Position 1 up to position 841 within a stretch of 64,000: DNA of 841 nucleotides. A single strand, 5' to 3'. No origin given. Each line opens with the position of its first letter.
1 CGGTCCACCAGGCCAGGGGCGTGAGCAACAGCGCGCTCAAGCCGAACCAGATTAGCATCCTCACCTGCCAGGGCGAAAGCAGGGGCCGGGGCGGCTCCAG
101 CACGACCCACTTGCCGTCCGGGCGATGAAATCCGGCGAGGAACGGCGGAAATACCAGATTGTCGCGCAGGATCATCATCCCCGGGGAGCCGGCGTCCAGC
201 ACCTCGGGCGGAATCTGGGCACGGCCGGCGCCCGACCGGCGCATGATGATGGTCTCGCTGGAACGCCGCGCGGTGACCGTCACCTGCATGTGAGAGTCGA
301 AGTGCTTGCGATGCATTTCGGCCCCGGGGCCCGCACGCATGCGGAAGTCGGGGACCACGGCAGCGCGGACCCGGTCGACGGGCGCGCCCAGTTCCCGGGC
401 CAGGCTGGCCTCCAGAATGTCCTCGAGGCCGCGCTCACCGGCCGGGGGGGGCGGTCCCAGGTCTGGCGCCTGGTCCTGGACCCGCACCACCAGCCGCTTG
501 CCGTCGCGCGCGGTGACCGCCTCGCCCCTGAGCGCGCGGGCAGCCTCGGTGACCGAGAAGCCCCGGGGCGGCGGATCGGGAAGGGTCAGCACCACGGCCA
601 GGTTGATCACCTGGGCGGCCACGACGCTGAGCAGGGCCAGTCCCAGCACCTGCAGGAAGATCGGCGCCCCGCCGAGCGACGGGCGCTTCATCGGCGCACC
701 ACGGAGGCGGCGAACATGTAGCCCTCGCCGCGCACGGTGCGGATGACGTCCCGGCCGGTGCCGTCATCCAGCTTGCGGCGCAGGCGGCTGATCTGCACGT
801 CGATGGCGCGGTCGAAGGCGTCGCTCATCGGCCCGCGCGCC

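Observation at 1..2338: OmpR/EnvZ-type two-component pair divergent from a periplasmic protein combining three canonical EF-hands with Cu-type Met/His-rich motifs; candidate metal-sensing module with a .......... palindrome in the shared promoter region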

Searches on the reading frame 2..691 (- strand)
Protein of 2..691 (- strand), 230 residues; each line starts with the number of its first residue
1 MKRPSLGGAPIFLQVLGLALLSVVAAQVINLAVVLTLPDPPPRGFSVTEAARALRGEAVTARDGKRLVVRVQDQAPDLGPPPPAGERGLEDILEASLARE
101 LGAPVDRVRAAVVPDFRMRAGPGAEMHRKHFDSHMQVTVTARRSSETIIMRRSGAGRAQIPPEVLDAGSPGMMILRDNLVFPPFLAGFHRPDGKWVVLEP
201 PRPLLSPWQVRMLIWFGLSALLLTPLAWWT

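Call 3: search_protein_families(library=pfam, proteins=[window:2-691:-], max_evalue=0.01)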
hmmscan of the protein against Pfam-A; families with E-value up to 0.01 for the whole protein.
window:2-691:- (230 aa): 0 families

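Call 4: search_protein_families(library=ncbifam, proteins=[window:2-691:-], max_evalue=0.01)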
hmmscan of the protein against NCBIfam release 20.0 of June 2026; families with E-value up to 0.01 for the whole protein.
window:2-691:- (230 aa): 0 families

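Call 35: find_homologous_proteins(query=window:2-691:-)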
Query window:2-691:- (230 aa): 1 proteins with E <= 0.001 among 8000 candidates.
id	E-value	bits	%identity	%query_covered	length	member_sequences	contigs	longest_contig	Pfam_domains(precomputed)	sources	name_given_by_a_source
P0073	4.0e-37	146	63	56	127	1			-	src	-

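Call 39: find_related_loci(query=A3, collection=metagenome_contigs, flank=4000)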
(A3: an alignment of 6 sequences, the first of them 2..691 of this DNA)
Query A3 (230 aa) in metagenome_contigs; peptide patterns used: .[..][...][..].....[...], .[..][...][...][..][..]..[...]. (x = any residue, [..] = any of these).
600 stretches matched a pattern (row limit reached: there are more); 55 encode a relative of the query (tblastn E <= 1e-3); 55 distinct loci.
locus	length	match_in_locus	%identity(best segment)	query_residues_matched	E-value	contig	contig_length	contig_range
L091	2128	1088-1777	100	1-230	3e-158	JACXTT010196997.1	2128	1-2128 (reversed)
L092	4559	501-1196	47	1-228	4e-50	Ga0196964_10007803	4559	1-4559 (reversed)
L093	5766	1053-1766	45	1-228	2e-48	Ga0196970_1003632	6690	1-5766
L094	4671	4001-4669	45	1-219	2e-44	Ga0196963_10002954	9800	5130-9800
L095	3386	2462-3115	47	1-228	1e-44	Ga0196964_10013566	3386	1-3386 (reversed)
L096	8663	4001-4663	40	3-228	3e-42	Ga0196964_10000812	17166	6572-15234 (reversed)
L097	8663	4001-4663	44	3-216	5e-35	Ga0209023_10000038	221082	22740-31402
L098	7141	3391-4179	33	1-229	9e-29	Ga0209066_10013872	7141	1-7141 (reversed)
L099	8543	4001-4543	32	10-228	9e-24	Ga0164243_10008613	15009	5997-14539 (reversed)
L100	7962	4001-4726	30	9-228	1e-20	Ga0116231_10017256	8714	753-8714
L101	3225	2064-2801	28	1-228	3e-17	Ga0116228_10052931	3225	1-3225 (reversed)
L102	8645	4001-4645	30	1-228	2e-16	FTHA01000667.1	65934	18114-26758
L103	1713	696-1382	31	2-228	4e-16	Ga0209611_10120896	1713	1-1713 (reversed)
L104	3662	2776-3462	31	2-228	6e-16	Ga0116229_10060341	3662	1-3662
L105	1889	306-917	32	7-228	4e-15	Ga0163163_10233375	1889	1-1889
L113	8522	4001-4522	26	9-228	4e-11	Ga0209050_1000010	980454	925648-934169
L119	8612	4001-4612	30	2-228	3e-9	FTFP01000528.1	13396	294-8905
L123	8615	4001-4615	27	11-211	1e-8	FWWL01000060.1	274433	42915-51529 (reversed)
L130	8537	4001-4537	25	5-228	5e-9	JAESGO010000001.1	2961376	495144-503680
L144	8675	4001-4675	25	11-228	8e-5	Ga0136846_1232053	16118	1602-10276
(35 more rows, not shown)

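Call 43: search_protein_families(library=pfam, proteins=[L119:2659-3195:+, L123:2608-3153:+, L144:2571-3173:+, L113:2754-3116:+, L130:2683-3126:+], max_evalue=0.01)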
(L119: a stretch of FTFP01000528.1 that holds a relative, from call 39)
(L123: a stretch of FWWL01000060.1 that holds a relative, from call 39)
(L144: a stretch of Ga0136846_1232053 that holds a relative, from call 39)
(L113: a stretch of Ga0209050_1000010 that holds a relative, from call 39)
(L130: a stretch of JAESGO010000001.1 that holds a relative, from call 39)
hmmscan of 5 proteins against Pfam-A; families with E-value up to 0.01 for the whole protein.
L119:2659-3195:+ (178 aa): 1 family
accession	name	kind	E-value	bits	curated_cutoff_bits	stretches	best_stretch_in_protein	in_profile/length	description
PF07813.17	LTXXQ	-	3.4e-11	44.2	24.3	1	46-134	5-100/100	LTXXQ motif family protein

L123:2608-3153:+ (181 aa): 1 family
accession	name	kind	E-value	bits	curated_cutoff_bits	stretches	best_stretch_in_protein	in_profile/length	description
PF07813.17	LTXXQ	-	1.5e-12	48.5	24.3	1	42-130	3-100/100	LTXXQ motif family protein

L144:2571-3173:+ (200 aa): 1 family
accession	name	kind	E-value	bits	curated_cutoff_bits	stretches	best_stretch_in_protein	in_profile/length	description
PF07813.17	LTXXQ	-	2e-14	54.6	24.3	1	49-145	2-100/100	LTXXQ motif family protein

L113:2754-3116:+ (120 aa): 0 families

L130:2683-3126:+ (147 aa): 0 families

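Call 70: search_protein_representatives(protein=window:2-691:-)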
Query: 230 residues. Proteins with E-value up to 0.001 (for the whole library): 213; up to 1e-10: 35; up to 1e-30: 3. The best 150 are listed.
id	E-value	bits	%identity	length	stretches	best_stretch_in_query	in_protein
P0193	1.1e-144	496.6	100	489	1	1-230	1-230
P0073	1.3e-37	146.3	66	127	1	1-126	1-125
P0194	2.2e-33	132.4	44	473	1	5-228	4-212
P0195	4.5e-30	121.6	41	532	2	1-81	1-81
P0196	1.1e-28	117.0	41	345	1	6-229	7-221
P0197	1.2e-24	103.9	44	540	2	6-114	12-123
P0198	7.6e-23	98.0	37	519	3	7-167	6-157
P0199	4.2e-22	95.5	43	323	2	164-229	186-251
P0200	9.2e-22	94.4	35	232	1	3-228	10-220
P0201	5.5e-20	88.6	35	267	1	4-228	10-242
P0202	1.2e-17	80.9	37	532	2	175-228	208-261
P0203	1.3e-16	77.6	38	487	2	6-108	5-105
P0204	2.8e-16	76.4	37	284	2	175-229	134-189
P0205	4.5e-16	75.8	38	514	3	172-230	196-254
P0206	1.1e-15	74.5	38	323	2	7-103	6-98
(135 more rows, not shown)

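Call 71: search_protein_families(library=pfam, proteins=[P0193], max_evalue=0.001)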
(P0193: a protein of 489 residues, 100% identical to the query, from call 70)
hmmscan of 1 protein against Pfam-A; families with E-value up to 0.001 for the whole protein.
P0193 (489 aa): 4 families
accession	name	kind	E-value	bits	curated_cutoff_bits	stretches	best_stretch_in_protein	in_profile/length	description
PF02518.31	HATPase_c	-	1.2e-26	93.7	26.4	1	381-488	1-109/111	Histidine kinase-, DNA gyrase B-, and HSP90-like ATPase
PF00512.31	HisKA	-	1.1e-08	35.4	26.9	1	286-341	2-65/66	His Kinase A (phospho-acceptor) domain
PF00672.30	HAMP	-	1.2e-08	35.5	25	1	229-280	1-52/53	HAMP domain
PF13589.12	HATPase_c_3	-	0.00014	22.4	25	1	390-460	7-81/137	Histidine kinase-, DNA gyrase B-, and HSP90-like ATPase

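Call 72: search_protein_families(library=ncbifam, proteins=[P0193], max_evalue=1e-20)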
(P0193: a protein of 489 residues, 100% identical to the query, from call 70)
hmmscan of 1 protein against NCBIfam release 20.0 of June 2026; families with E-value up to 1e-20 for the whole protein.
P0193 (489 aa): 21 families
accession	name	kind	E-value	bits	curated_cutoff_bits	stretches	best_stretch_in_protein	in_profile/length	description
NF007004.0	PRK09467.1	equivalog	1.1e-56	192.6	415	1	221-488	167-436/440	two-component system sensor histidine kinase EnvZ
NF007898.0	PRK10604.1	equivalog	8.8e-46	156.9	478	1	212-488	141-423/433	two-component system sensor histidine kinase RstB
TIGR01386.1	cztS_silS_copS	subfamily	1.4e-43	149.5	292.55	1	213-485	166-455/457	heavy metal sensor histidine kinase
NF007007.0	PRK09470.1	equivalog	5.3e-43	147.6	486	1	220-488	178-459/463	envelope stress sensor histidine kinase CpxA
NF012163.2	BaeS_SmeS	equivalog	1.7e-39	136.1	500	1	209-487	162-457/457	sensor histidine kinase efflux regulator BaeS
NF040691.1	MtrAB_MtrB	equivalog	1.7e-34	119.7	450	1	221-486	199-488/507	MtrAB system histidine kinase MtrB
NF007837.0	PRK10549.1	equivalog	6.2e-32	110.9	603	1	216-488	170-458/466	envelope stress sensor histidine kinase BaeS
NF045900.1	HisKinCpxALeg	equivalog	7.1e-32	110.7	800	1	264-487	209-450/451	two-component system sensor histidine kinase CpxA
NF008025.0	PRK10755.1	equivalog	4.8e-30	104.5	314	1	222-487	78-355/362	two-component system sensor histidine kinase PmrB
NF012226.0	AdeS_HK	equivalog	1.8e-29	103.1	500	0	380-478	244-344/353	two-component sensor histidine kinase AdeS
TIGR02966.1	phoR_proteo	equivalog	5.9e-29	101.1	334.2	1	268-479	97-326/333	phosphate regulon sensor histidine kinase PhoR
NF058527.1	HistKinChvGCaul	equivalog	8.2e-28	97.4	740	1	232-477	249-517/535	two-component sensor histidine kinase ChvG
NF046044.1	PnpS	equivalog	4.8e-27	95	400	1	263-487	148-390/390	two-component system histidine kinase PnpS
NF007664.1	PRK10337.1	equivalog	4.9e-27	94.7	475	1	219-485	164-441/442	quorum sensing histidine kinase QseC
NF007345.0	PRK09835.1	subfamily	8.9e-27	93.8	423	1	261-486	237-478/482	Cu(+)/Ag(+) sensor histidine kinase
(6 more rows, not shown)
